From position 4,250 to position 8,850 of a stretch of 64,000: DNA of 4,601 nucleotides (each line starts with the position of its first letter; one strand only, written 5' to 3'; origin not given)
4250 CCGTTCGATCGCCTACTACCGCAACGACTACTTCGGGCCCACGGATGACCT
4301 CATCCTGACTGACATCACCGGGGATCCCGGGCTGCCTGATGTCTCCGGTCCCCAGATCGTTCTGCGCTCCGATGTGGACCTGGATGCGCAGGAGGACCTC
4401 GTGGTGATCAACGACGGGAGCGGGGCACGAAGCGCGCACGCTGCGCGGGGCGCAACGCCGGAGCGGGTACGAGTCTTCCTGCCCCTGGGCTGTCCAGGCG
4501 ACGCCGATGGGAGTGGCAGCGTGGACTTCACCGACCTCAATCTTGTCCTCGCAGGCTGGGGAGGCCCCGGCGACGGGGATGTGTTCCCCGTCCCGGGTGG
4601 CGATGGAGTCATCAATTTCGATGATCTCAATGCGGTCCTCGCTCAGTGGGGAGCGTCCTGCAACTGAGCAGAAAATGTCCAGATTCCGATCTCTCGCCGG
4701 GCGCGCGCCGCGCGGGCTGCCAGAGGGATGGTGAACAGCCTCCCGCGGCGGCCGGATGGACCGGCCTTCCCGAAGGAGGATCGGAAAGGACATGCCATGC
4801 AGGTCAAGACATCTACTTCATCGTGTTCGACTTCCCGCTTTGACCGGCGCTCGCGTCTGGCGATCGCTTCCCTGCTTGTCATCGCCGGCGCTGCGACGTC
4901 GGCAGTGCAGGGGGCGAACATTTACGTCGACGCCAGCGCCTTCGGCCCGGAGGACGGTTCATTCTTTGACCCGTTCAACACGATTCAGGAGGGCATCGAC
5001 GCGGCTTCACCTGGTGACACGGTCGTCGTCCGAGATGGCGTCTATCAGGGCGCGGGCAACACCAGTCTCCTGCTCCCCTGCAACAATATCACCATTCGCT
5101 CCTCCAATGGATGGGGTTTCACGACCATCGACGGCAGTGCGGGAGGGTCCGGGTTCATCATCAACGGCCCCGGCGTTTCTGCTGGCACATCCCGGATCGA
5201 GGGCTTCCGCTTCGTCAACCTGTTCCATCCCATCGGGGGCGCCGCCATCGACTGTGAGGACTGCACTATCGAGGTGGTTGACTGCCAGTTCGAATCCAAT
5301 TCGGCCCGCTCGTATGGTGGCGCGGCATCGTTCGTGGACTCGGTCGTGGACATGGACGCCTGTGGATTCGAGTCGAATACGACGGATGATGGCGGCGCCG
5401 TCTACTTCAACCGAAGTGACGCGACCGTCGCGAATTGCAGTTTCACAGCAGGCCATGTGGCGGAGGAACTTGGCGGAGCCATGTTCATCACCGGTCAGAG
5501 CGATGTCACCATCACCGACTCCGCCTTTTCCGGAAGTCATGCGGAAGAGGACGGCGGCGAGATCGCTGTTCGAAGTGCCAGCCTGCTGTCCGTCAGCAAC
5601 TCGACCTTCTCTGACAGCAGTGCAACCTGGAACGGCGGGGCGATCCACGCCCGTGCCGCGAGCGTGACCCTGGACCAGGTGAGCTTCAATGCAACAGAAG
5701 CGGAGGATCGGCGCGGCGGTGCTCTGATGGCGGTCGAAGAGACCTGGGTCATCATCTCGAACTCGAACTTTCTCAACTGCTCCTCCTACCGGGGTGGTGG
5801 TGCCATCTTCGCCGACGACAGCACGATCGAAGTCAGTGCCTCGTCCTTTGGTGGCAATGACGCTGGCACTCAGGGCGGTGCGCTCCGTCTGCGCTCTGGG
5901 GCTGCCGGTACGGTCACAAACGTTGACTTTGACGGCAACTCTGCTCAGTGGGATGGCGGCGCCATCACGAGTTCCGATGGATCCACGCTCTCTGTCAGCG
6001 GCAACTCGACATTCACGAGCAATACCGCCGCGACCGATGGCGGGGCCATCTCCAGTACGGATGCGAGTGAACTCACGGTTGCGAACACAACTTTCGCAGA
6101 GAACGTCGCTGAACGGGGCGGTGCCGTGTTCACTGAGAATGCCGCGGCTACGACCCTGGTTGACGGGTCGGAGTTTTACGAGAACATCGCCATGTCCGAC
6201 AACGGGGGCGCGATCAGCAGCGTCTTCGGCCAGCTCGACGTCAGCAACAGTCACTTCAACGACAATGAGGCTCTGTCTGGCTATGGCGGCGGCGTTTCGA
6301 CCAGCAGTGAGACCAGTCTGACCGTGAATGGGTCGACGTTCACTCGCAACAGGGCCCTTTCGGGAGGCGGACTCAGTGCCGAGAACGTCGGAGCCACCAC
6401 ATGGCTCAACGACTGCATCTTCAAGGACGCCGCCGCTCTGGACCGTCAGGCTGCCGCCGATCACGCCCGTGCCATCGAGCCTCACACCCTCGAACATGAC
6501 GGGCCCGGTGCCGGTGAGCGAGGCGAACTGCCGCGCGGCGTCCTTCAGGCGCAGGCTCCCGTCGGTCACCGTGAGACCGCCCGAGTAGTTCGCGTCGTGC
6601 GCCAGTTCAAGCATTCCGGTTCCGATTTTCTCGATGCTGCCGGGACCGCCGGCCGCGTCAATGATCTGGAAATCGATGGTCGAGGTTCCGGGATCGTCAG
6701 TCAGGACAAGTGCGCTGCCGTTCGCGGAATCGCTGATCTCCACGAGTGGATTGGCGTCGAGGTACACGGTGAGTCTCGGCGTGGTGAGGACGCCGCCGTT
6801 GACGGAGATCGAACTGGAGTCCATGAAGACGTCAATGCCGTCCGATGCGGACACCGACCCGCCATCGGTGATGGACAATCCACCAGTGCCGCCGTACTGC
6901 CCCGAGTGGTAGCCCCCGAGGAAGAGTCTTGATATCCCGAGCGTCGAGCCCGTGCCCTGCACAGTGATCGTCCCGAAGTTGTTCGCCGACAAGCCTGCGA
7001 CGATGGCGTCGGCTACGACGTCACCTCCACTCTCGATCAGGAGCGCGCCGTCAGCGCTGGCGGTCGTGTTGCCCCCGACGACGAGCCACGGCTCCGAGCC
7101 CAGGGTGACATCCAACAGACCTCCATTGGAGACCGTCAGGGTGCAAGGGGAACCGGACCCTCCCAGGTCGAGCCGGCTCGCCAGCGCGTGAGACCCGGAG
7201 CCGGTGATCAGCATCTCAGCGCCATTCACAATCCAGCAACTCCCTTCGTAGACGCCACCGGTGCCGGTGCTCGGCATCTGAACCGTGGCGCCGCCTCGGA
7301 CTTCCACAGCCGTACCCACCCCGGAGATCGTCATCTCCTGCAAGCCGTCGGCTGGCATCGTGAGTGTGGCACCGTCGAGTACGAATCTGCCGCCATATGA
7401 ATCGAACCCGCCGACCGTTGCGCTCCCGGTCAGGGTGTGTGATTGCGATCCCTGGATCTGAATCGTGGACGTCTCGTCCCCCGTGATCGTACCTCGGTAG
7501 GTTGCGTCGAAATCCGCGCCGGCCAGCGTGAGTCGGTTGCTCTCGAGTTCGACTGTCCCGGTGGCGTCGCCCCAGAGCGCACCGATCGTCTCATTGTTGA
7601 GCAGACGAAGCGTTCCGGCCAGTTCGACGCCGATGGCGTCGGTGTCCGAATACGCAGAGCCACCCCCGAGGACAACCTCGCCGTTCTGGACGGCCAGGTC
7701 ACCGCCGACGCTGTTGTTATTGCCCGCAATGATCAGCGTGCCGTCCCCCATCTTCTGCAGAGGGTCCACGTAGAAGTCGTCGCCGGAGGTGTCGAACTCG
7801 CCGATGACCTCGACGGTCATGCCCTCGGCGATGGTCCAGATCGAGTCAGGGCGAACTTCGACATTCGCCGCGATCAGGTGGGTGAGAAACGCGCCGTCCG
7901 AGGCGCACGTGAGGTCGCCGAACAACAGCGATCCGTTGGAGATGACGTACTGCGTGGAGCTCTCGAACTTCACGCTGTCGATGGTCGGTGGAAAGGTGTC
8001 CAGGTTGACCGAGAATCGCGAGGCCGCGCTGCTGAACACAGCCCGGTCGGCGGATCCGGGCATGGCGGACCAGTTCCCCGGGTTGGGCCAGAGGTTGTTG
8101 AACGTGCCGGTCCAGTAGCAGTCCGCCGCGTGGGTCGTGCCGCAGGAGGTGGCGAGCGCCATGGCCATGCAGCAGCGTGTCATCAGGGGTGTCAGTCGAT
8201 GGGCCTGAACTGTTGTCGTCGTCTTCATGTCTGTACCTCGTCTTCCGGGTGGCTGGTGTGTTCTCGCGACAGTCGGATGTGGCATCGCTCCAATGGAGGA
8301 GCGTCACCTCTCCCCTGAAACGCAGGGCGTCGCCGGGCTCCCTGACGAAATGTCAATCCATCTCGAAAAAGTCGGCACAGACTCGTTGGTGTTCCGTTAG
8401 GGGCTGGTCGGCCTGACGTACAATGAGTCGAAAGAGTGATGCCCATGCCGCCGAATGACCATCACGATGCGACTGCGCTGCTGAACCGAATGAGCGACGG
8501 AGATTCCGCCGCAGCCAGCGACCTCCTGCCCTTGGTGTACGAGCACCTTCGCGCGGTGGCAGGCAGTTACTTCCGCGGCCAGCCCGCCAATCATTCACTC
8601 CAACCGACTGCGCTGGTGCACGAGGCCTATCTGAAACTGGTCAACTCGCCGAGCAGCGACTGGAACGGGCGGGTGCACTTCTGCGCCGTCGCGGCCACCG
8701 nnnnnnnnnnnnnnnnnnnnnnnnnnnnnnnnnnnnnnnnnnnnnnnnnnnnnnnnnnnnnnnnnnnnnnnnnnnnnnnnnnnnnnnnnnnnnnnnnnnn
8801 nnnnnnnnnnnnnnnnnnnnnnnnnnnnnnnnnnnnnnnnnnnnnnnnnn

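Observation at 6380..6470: Two giant surface-protein genes collide tail-to-tail with no stop codon, no spacer and no C-terminal anchor on either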

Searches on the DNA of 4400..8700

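Call 47: search_rna_families(source=window, start=4400, end=8700, threshold=evalue, max_evalue=1)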
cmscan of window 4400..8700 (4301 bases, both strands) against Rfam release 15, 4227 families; matches with E-value up to 1: 2.
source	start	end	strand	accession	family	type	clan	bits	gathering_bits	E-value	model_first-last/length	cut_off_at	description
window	4667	4738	+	RF03455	mir-9847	Gene; miRNA;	-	19.3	74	0.94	1-75/75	no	mir-9847 microRNA precursor family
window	5468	5516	-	RF01129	sR44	Gene; snRNA; snoRNA; CD-box;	-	18.8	45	0.23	1-55/55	no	Small nucleolar RNA sR44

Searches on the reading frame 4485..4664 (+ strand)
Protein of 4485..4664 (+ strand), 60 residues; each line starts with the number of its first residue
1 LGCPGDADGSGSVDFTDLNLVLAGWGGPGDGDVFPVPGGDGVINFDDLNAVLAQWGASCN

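Call 45: search_protein_families(library=pfam, proteins=[window:4485-4664:+], max_evalue=1)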
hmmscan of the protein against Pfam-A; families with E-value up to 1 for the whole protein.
seq(60 aa): 7 families
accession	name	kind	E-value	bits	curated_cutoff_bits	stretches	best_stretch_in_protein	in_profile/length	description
PF00036.39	EF-hand_1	-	0.00011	21.9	25.4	2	6-22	10-26/29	EF hand domain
PF13405.12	EF-hand_6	-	0.00049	20.1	25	1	6-24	10-28/30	EF-hand domain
PF13202.12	EF-hand_5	-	0.00077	19.3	25.9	1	6-20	9-23/25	EF hand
PF10208.15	ARMET_C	-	0.037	13.9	23.5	1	46-60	10-24/43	ARMET, C-terminal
PF18791.7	Transp_inhibit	-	0.045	13.7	33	0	15-27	14-26/47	Transport inhibitor response 1 protein domain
PF00404.24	Dockerin_1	-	0.066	13.9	22.9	1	4-22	1-19/57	Dockerin type I domain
PF13833.12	EF-hand_8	-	0.13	12.5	28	0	5-17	34-46/54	EF-hand domain pair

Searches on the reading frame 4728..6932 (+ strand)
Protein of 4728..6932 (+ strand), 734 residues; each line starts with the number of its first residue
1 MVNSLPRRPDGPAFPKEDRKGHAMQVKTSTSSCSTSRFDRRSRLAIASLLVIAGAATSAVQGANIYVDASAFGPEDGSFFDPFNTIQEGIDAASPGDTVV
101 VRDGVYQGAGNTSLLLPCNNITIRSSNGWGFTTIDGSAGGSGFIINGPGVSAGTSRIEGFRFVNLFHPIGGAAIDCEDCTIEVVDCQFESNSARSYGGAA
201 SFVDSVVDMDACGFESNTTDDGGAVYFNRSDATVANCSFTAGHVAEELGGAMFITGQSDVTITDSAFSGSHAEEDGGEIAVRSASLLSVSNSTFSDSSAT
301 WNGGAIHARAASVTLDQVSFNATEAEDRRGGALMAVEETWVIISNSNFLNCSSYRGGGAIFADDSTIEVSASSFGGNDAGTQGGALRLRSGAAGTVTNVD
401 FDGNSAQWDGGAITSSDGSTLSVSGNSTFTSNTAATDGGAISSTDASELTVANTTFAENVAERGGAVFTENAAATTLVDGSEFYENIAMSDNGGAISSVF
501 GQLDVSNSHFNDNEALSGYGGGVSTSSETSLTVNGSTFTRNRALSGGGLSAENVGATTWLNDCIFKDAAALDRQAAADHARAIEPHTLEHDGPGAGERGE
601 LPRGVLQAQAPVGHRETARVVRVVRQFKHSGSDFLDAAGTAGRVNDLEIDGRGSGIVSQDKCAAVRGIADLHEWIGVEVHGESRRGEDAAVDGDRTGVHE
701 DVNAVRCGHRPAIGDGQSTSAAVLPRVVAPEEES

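Call 5: search_protein_families(library=pfam, proteins=[window:4728-6932:+], max_evalue=0.1)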
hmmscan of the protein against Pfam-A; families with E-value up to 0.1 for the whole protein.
window:4728-6932:+ (734 aa): 3 families
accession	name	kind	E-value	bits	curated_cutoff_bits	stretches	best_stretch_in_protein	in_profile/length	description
PF02415.23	Chlam_PMP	-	8.7e-16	56.8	20.6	2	426-443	1-18/19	Chlamydia polymorphic membrane protein (Chlamydia_PMP) repeat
PF17161.10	DUF5123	-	0.0023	19.5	35.1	0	479-570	21-93/113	Domain of unknown function (DUF5123)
PF16318.11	DUF4957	-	0.067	13.4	30.8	0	384-473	34-128/142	Domain of unknown function (DUF4957)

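Call 9: find_homologous_proteins(query=window:4797-6932:+)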
Query window:4797-6932:+ (711 aa): 1031 proteins with E <= 0.001 among 8000 candidates; the best 120 are listed.
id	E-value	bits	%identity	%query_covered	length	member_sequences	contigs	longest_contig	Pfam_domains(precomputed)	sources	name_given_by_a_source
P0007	0.0e+0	1122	96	77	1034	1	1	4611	PF02415.24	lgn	-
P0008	7.8e-65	238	34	65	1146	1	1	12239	PF13229.13,PF02415.24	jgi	jgi:predicted outer membrane repeat protein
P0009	5.4e-55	206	31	71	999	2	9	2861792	PF13229.13,PF02415.24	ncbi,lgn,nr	ncbi:MAG: hypothetical protein HND57_02635 [Planctomycetes bacterium]|nr:hypothetical protein [Planc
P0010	1.1e-54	205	29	78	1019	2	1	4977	PF02415.24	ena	-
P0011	8.5e-52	195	26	52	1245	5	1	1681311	PF02415.24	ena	-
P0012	1.0e-51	195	27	57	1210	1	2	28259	PF02415.24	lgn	-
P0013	2.5e-49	187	31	67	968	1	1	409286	-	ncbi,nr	ncbi:MAG: hypothetical protein H6811_10625 [Phycisphaeraceae bacterium]|nr:hypothetical protein [Phy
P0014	4.6e-49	186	31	65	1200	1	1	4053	PF13229.13,PF02415.24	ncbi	-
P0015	6.3e-49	185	28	56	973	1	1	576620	PF02415.24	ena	-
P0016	1.0e-47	182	29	51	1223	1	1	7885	PF02415.24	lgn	-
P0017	7.3e-47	179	48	27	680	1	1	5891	PF02415.24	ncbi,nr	ncbi:MAG: hypothetical protein KDA21_05165, partial [Phycisphaerales bacterium]|nr:hypothetical prot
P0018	3.3e-45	173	29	56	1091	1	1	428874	PF13229.13,PF02415.24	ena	-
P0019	2.5e-44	170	31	44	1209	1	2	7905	PF02415.24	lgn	-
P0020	2.9e-44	170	28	71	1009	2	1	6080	PF02415.24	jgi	jgi:predicted outer membrane repeat protein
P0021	2.2e-43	167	28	56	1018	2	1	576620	PF02415.24,PF05048.20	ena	-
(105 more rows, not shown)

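Call 11: find_encoding_contigs(protein=P0007, flank=10000)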
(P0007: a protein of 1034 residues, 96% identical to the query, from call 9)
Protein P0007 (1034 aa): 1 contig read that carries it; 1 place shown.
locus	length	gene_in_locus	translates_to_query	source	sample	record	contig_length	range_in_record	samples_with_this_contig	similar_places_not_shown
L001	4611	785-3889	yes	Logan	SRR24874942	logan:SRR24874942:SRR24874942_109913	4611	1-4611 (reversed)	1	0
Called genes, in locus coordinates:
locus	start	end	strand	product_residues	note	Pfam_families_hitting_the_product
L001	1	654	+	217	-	?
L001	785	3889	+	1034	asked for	PF02415:Chlam_PMP (faint)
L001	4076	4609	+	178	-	?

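Call 31: search_protein_families(library=ncbifam, proteins=[P0007, window:4797-6932:+, L001:4076-4609:+], max_evalue=0.01)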
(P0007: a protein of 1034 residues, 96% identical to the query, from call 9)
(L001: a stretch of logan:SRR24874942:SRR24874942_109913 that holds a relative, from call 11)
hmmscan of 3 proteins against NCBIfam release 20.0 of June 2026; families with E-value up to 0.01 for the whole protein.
P0007 (1034 aa): 3 families
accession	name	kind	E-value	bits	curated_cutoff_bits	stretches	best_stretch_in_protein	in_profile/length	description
TIGR01376.1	POMP_repeat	repeat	4.1e-13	48.5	15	1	403-423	4-25/28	polymorphic outer membrane protein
NF041518.1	choice_anch_Q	domain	0.0073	16.5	25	0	896-917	16-38/58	choice-of-anchor Q domain-containing protein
TIGR04247.1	NosD_copper_fam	subfamily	0.0075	14.9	300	0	63-136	1-66/377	nitrous oxide reductase family maturation protein NosD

window:4797-6932:+ (711 aa): 2 families
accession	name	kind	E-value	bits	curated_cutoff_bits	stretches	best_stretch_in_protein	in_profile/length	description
TIGR01376.1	POMP_repeat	repeat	6.2e-16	57.4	15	1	402-423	3-25/28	polymorphic outer membrane protein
TIGR04247.1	NosD_copper_fam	subfamily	0.0028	16.3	300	0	63-136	1-66/377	nitrous oxide reductase family maturation protein NosD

L001:4076-4609:+ (178 aa): 0 families

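Call 43: find_encoding_contigs(protein=P0017, flank=10000)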
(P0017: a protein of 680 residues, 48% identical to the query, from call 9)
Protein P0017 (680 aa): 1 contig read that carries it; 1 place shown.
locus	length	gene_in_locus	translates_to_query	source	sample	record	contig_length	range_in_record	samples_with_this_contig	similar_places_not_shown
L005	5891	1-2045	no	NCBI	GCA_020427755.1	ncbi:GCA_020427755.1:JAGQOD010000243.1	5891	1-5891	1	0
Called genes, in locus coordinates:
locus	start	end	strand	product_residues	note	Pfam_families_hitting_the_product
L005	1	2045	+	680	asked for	PF02415:Chlam_PMP (faint)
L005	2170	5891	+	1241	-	PF00069:Pkinase, PF07714:PK_Tyr_Ser-Thr, PF13424:TPR_12 (weak), PF17874:TPR_MalT (weak), PF24885:TPR_NPHP3 (weak), PF13424:TPR_12, PF13424:TPR_12, PF13424:TPR_12, +12 more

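Call 45: search_protein_families(library=pfam, proteins=[P0007], max_evalue=1)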
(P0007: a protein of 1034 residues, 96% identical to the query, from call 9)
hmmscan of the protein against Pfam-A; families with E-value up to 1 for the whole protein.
P0007 (1034 aa): 5 families
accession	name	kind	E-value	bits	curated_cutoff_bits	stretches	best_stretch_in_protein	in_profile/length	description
PF02415.23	Chlam_PMP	-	9.3e-15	53.6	20.6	4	403-420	1-18/19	Chlamydia polymorphic membrane protein (Chlamydia_PMP) repeat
PF17161.10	DUF5123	-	9.1e-05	24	35.1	0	787-838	2-47/113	Domain of unknown function (DUF5123)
PF00036.39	EF-hand_1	-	0.026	14.5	25.4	0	981-998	10-27/29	EF hand domain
PF00404.24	Dockerin_1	-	0.39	11.4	22.9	1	979-1026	1-52/57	Dockerin type I domain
PF13405.12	EF-hand_6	-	0.72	10.2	25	0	981-998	10-27/30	EF-hand domain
